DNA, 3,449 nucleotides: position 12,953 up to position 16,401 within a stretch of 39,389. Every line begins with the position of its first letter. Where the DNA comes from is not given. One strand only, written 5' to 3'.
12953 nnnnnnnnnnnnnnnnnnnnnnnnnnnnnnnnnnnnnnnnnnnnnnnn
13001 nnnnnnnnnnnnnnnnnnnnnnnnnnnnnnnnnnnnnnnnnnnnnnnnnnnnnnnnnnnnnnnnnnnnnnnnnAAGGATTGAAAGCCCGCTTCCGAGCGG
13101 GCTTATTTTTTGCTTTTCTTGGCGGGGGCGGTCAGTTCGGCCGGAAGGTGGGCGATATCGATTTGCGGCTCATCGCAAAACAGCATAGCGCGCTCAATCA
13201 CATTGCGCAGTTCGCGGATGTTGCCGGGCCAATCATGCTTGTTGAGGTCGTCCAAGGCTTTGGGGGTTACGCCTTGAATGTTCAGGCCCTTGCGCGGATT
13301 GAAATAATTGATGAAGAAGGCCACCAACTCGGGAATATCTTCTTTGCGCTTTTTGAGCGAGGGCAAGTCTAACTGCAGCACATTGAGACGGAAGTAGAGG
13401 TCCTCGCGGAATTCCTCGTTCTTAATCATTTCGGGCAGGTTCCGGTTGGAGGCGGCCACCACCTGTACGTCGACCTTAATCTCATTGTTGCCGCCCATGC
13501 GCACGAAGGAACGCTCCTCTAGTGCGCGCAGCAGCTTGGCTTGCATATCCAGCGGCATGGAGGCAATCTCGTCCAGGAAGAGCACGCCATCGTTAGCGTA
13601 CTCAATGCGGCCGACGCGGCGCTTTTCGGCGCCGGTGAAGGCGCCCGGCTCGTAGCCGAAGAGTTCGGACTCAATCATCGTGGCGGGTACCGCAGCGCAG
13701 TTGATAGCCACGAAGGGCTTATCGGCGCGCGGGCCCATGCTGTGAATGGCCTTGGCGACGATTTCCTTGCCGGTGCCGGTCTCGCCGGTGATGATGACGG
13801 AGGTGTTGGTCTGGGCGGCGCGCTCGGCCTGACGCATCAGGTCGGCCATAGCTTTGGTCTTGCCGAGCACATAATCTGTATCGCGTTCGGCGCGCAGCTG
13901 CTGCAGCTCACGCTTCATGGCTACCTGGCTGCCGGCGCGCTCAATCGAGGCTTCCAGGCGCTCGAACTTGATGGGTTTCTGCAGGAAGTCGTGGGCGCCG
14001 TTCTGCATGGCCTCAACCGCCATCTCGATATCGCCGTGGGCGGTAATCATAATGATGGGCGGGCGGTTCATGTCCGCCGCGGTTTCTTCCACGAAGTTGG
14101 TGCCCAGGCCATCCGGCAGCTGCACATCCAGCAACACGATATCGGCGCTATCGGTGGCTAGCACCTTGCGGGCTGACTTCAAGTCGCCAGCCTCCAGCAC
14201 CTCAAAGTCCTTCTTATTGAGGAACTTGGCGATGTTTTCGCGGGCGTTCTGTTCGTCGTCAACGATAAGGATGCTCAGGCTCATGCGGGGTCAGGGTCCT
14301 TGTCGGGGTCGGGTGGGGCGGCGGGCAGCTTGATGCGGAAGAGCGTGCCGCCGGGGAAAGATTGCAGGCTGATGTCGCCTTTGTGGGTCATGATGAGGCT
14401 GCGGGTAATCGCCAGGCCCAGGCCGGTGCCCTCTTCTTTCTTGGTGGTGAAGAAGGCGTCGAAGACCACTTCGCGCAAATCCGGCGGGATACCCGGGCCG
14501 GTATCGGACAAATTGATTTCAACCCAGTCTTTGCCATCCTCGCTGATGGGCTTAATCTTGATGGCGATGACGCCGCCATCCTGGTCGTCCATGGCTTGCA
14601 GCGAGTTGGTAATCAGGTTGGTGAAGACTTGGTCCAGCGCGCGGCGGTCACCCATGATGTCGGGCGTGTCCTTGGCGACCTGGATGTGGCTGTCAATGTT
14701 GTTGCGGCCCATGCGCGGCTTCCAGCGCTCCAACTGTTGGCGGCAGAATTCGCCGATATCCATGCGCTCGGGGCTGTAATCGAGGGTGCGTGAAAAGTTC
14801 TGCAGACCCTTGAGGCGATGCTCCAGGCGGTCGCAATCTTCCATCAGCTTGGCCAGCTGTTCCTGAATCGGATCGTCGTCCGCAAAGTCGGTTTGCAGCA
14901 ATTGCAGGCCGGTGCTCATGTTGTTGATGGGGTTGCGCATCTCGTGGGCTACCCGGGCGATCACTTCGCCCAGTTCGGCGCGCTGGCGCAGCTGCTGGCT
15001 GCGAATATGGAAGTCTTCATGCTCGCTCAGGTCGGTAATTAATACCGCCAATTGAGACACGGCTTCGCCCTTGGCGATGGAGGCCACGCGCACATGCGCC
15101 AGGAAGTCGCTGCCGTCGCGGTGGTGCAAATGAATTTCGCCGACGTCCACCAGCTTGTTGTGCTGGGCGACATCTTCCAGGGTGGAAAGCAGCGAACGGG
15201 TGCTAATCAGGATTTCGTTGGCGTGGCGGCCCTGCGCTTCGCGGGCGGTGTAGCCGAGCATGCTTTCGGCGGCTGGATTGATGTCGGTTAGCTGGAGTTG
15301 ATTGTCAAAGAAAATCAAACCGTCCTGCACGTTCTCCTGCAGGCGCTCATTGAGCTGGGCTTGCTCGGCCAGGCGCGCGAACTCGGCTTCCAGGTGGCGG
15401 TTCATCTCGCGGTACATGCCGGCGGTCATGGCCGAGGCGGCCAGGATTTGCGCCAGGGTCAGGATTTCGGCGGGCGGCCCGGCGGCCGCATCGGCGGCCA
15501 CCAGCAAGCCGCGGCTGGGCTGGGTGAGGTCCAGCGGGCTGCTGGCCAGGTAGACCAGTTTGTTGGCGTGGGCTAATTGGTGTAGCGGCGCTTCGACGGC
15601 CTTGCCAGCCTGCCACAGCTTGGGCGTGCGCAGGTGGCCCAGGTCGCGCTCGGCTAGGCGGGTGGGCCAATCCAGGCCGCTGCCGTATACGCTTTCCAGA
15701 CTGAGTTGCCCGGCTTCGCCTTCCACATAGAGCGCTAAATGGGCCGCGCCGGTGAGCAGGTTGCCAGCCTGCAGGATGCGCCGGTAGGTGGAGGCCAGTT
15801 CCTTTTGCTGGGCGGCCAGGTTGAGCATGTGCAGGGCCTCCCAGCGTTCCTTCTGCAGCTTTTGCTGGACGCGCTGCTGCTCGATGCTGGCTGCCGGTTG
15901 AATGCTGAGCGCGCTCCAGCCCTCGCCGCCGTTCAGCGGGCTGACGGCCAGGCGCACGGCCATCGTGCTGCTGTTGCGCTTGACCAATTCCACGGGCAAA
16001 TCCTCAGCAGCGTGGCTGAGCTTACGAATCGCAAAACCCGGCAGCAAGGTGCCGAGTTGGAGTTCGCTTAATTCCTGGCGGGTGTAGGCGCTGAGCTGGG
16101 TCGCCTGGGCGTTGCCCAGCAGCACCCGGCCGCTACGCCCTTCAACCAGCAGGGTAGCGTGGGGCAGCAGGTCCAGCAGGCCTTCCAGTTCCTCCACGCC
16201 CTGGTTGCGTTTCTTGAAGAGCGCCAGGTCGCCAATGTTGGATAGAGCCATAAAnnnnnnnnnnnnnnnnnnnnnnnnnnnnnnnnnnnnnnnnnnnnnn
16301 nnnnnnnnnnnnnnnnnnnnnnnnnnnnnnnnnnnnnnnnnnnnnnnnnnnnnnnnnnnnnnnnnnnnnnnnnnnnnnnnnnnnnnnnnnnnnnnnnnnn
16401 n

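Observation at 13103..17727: Self-contained sigma-54 cassette: rpoN chained to its own sensor kinase and an activator lacking a DNA-binding domain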

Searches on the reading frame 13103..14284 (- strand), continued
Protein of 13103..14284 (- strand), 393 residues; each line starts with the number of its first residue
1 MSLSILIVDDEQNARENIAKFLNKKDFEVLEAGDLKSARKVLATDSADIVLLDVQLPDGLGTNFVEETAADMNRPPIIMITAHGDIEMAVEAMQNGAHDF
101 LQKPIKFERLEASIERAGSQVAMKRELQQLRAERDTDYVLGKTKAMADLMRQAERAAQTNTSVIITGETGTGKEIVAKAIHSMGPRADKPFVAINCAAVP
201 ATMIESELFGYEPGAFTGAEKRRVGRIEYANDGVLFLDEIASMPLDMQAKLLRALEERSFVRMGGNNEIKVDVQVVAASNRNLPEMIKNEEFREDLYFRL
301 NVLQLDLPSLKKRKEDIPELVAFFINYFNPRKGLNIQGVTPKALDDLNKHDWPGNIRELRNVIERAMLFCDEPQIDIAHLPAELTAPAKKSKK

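Call 63: search_solved_structures(query=window:13103-14284:-, max_evalue=1e-40)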
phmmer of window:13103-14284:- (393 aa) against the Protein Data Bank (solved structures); distinct sequences matched with E-value up to 1e-40: 35.
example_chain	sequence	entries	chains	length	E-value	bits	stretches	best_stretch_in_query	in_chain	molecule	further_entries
1ny5_A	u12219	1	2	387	9.5e-92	311.3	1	4-380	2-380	transcriptional regulator (NtrC family)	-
4l4u_A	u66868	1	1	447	1.2e-91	311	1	3-385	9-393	Transcriptional regulator (NtrC family)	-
3dzd_A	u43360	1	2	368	4.1e-85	289.5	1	5-372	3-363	Transcriptional regulator (NtrC family)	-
5m7n_A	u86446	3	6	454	8.7e-83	281.8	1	1-384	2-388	Nitrogen assimilation regulatory protein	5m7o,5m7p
5ep0_A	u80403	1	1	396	1.7e-81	277.6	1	4-381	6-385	Putative repressor protein luxO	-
26jl_A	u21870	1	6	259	5.4e-74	252.9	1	138-383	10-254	Flagellar regulatory protein A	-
1ojl_A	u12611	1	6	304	3.8e-72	246.8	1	138-388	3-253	TRANSCRIPTIONAL REGULATORY PROTEIN ZRAR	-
9qq6_C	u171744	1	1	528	7.1e-71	242.6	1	118-374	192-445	Nif-specific regulatory protein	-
8pb9_D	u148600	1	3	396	3e-70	240.6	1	5-382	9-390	Transcriptional regulator FleQ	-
8p53_C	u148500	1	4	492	5.4e-70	239.7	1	5-382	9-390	Transcriptional regulator FleQ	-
1ny6_A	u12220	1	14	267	6.3e-70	239.5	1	123-380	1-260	transcriptional regulator (NtrC family)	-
4ly6_A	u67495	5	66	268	7.4e-70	239.2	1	124-380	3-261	Transcriptional regulator (NtrC family)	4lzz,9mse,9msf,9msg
6jdi_A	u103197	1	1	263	7.8e-69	235.9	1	140-383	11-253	Nitrogen assimilation regulatory protein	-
3m0e_A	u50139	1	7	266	9.1e-69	235.7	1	127-380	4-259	Transcriptional regulator (NtrC family)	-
6iy8_A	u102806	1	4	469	1.7e-68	234.8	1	132-372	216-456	Positive regulator CapR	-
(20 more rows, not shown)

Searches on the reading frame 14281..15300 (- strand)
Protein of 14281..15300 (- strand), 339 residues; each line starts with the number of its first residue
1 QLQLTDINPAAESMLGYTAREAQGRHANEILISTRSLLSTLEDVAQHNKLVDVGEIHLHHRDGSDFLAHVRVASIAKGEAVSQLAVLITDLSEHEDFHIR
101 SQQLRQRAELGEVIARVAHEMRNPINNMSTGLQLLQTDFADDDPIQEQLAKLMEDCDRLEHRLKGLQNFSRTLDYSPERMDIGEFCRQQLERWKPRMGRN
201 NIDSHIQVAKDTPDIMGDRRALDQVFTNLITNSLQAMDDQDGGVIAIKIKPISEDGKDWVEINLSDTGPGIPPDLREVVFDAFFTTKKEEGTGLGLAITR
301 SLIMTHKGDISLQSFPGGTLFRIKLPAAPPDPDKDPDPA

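Call 38: search_protein_families(library=pfam, proteins=[window:14281-15300:-], max_evalue=0.1)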
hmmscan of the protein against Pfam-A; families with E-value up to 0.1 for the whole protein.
window:14281-15300:- (339 aa): 9 families
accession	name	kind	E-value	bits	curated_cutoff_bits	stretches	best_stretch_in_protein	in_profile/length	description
PF02518.31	HATPase_c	-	2.8e-25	89.4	26.4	1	217-328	1-110/111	Histidine kinase-, DNA gyrase B-, and HSP90-like ATPase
PF00512.31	HisKA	-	1.4e-09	38.3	26.9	1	110-171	2-62/66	His Kinase A (phospho-acceptor) domain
PF13426.13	PAS_9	-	1.1e-07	32.5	27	1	4-93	13-103/103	PAS domain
PF00989.32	PAS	-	7.6e-05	23.1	22.6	1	5-78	24-99/113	PAS fold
PF10234.14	Cluap1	-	0.00046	20.1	25.8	1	27-169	81-222/268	Clusterin-associated protein-1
PF08448.16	PAS_4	-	0.00096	19.8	23.1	1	1-94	14-108/110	PAS fold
PF19191.5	HEF_HK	-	0.0074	17.2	24.1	1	110-173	2-65/67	HEF_HK domain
PF14501.12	HATPase_c_5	-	0.0082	16.5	22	1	222-314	6-90/102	GHKL domain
PF13188.13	PAS_8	-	0.0089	16.3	21.8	1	4-31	23-51/65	PAS domain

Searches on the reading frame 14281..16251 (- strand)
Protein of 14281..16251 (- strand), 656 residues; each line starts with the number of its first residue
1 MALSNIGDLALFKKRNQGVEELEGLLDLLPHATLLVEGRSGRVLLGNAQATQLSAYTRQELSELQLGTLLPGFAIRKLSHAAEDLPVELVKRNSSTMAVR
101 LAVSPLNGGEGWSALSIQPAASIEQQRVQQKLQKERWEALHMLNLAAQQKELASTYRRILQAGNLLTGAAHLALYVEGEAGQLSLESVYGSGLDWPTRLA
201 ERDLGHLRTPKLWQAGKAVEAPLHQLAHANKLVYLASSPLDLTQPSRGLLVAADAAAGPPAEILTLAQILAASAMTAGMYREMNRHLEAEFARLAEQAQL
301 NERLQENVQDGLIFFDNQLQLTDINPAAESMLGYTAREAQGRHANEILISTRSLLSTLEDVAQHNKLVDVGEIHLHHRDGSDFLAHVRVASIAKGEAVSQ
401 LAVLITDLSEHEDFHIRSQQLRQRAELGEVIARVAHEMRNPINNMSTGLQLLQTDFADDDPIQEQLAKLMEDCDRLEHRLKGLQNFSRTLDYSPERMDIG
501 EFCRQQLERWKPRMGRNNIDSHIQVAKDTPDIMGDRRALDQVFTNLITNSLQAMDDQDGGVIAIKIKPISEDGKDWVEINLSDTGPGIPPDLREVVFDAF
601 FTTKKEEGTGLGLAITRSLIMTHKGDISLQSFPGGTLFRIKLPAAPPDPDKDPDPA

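Call 3: search_protein_families(library=pfam, proteins=[window:14281-16251:-], max_evalue=0.01)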
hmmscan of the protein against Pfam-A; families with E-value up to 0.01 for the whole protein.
window:14281-16251:- (656 aa): 9 families
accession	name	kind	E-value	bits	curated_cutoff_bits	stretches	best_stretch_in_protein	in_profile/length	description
PF02518.31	HATPase_c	-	9.4e-25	87.7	26.4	1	534-645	1-110/111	Histidine kinase-, DNA gyrase B-, and HSP90-like ATPase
PF13426.13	PAS_9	-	3.6e-12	46.9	27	1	313-410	5-103/103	PAS domain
PF00989.32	PAS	-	2e-11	44.3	22.6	1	302-395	4-99/113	PAS fold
PF08448.16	PAS_4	-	7.3e-10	39.5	23.1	1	306-410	2-107/110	PAS fold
PF13188.13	PAS_8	-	2.2e-09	37.3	21.8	1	302-347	4-50/65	PAS domain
PF00512.31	HisKA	-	4.8e-09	36.6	26.9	1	427-488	2-62/66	His Kinase A (phospho-acceptor) domain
PF10234.14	Cluap1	-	0.0017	18.2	25.8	1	344-486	81-222/268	Clusterin-associated protein-1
PF19191.5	HEF_HK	-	0.0052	17.7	24.1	0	427-490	2-65/67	HEF_HK domain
PF12860.13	PAS_7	-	0.0072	16.9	27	0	306-348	2-45/115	PAS fold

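Call 4: search_protein_families(library=ncbifam, proteins=[window:14281-16251:-], max_evalue=0.001)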
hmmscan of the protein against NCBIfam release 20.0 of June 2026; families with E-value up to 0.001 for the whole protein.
window:14281-16251:- (656 aa): 80 families (the best 25 are shown)
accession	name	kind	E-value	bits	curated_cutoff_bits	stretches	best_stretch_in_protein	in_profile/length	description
NF008468.0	PRK11360.1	equivalog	8.4e-68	229.2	646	1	291-647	260-611/616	two-component system sensor histidine kinase AtoS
NF046044.1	PnpS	equivalog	4.3e-39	134.6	400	1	280-643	36-390/390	two-component system histidine kinase PnpS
NF052574.1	HisKinEspCMyxo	equivalog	3e-38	131.5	1200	1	258-650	247-643/785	serine histidine kinase EspC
NF007688.0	PRK10364.1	equivalog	1.9e-32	112.6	479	1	425-645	238-452/460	two-component system sensor histidine kinase ZraS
NF033092.0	HK_WalK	equivalog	1.9e-32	112.6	725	1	288-643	248-593/594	cell wall metabolism sensor histidine kinase WalK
NF047497.1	HK_LIC_12097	equivalog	3.1e-32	111.7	500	1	388-644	111-366/367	LIC_12097 family sensor histidine kinase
NF046026.1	HisKinCckACaul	equivalog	6.7e-32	110.4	1000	1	320-646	207-534/678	cell cycle histidine kinase CckA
NF008293.1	PRK11073.1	equivalog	5.2e-31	108.1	240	1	300-643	8-346/349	nitrogen regulation protein NR(II)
NF047466.1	hybrid_RR_LvrB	exception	8.9e-30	104.1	500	1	409-643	132-375/377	hybrid histidine kinase/response regulator LvrB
NF045911.1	TCSHisKinNblS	equivalog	3.6e-29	101.6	1000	1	283-640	250-616/621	two-component system sensor histidine kinase NblS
NF052573.1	HisKinEspAMyxo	equivalog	6.8e-29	100.4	1400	1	294-651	248-618/755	serine histidine kinase EspA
NF041777.1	sens_FixL_Rhizob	equivalog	7.1e-29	100.8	850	1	277-646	102-483/485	sensor protein FixL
NF047874.1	MASE3_PAS_HK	subfamily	1.2e-28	100.4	560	2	535-644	516-625/655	MASE3 domain-containing sensor histidine kinase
TIGR02966.1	phoR_proteo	equivalog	4.7e-28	98.2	334.2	1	299-641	7-332/333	phosphate regulon sensor histidine kinase PhoR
NF006800.0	PRK09303.1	equivalog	4.2e-27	95.1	342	1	419-643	142-376/383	histidine kinase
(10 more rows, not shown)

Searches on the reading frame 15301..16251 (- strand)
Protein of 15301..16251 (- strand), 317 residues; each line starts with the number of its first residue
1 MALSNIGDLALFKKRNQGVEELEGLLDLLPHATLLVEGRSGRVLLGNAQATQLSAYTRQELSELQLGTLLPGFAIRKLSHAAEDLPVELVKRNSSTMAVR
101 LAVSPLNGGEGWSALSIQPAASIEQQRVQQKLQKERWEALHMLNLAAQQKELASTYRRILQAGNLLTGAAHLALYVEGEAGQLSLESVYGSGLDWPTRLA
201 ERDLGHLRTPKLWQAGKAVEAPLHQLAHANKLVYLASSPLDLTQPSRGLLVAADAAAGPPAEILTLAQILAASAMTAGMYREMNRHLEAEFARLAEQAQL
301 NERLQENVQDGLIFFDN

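Call 38: search_protein_families(library=pfam, proteins=[window:15301-16251:-], max_evalue=0.1)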
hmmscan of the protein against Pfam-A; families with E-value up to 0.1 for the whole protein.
window:15301-16251:- (317 aa): 1 family
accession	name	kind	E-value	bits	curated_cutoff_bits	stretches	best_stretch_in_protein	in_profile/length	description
PF13426.13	PAS_9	-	0.06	14.1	27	0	37-113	7-93/103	PAS domain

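Call 74: search_solved_structures(query=A3, max_evalue=1)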
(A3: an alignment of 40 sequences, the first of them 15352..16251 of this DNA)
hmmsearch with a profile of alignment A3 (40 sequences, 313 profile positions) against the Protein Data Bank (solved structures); distinct sequences matched with E-value up to 1: 127 (the best 60 are shown).
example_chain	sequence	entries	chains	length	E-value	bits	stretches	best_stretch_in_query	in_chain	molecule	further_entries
9cmf_A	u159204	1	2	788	9.1e-16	61.3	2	28-134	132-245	Oxygen sensor protein DosP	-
9cdr_A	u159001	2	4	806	9.6e-16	61.2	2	28-134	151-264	Oxygen sensor protein DosP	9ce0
9clo_A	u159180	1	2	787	2e-15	60.1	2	28-134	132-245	Oxygen sensor protein DosP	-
9bgv_A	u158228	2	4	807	2.2e-15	60.1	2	28-134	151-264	Oxygen sensor protein DosP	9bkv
1ll8_A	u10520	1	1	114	5.5e-08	35.7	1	31-123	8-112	PAS Kinase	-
3ewk_A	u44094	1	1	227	2.8e-07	33.4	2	10-98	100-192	Sensor protein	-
1v9y_A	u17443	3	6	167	7.6e-07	32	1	34-136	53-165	Heme pas sensor protein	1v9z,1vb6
3mjq_A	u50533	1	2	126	8.4e-06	28.6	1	26-116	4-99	uncharacterized protein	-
1s66_L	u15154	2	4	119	1.8e-05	27.5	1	34-121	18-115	Hypothetical protein yddU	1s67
9qq6_A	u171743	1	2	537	2.7e-05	26.9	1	27-104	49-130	histidine kinase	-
4gcz_A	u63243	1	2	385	4.8e-05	26.1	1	39-161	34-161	Blue-light photoreceptor, Sensor protein fixL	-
1d06_A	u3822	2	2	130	0.00012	24.8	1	22-76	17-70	nitrogen fixation regulatory protein fixL | FIXL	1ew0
6ndp_A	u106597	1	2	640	0.00013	24.7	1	35-183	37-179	Bacteriophytochrome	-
6ndo_A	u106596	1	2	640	0.00013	24.7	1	35-183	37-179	Bacteriophytochrome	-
5uyr_A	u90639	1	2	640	0.00013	24.6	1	35-183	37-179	Bacteriophytochrome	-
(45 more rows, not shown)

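Call 75: search_protein_families(library=pfam, alignment_id=A3, max_evalue=0.01)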
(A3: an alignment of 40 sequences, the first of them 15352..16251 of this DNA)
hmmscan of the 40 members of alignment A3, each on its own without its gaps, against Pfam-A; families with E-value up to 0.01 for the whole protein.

A. member 1, window:15352-16251:- (300 aa): 0 families

B. families by the number of members that match (of 40 scanned): 7 families
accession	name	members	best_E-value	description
PF00989.32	PAS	24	3.3e-08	PAS fold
PF13426.13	PAS_9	24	1.2e-06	PAS domain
PF13188.13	PAS_8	19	7.4e-07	PAS domain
PF13492.12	GAF_3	10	1.6e-06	GAF domain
PF08448.16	PAS_4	5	0.00016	PAS fold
PF13185.12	GAF_2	2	2.9e-05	GAF domain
PF01590.32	GAF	2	3.2e-05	GAF domain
